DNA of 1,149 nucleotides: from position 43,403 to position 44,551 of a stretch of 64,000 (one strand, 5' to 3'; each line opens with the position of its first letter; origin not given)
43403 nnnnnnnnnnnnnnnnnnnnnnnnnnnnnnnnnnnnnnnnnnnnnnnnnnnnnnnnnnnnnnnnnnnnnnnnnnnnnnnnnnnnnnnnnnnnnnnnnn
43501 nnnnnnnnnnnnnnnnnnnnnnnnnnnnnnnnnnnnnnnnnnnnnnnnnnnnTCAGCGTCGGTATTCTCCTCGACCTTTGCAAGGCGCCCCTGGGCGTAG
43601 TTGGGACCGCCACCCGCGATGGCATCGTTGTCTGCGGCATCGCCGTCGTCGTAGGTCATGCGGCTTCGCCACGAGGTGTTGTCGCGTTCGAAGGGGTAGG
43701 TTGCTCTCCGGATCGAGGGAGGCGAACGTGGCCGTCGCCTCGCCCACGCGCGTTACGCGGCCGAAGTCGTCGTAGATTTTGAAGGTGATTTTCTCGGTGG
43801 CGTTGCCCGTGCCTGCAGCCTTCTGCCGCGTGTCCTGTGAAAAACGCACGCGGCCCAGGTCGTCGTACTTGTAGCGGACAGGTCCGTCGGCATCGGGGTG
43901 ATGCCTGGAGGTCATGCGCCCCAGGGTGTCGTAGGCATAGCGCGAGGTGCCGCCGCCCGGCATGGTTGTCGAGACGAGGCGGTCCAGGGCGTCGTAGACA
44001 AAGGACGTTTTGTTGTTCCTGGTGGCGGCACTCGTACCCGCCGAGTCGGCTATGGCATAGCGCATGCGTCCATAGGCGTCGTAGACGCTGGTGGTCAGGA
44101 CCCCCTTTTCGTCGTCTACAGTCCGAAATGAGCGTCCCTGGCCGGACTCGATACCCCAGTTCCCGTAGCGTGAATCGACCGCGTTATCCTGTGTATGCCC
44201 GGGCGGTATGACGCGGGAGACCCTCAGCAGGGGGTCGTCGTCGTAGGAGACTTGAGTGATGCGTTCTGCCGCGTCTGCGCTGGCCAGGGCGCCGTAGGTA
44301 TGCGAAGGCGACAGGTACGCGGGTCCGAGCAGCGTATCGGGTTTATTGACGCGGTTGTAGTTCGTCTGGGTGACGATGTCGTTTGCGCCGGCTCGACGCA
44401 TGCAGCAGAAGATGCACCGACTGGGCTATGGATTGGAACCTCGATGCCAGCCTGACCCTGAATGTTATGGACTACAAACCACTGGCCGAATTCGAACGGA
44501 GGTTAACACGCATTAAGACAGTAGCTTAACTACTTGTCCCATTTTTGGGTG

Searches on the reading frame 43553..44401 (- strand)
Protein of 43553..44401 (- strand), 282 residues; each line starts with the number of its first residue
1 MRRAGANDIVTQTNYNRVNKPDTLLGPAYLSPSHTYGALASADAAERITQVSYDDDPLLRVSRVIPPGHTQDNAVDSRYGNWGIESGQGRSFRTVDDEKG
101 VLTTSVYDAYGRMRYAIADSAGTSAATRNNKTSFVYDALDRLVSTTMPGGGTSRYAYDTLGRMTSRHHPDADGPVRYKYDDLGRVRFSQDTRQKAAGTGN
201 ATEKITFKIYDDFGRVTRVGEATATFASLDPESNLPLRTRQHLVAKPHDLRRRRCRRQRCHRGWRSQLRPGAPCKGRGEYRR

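Call 26: search_protein_families(library=pfam, proteins=[window:43553-44401:-], max_evalue=0.001)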
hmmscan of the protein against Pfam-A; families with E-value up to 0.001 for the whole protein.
window:43553-44401:- (282 aa): 2 families
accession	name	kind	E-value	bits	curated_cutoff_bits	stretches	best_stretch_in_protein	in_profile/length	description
PF05593.20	RHS_repeat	-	1.6e-12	47.9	22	1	136-170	1-35/38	RHS Repeat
PF20041.5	DUF6443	-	0.00021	22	27.8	0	179-218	29-63/137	Domain of unknown function (DUF6443)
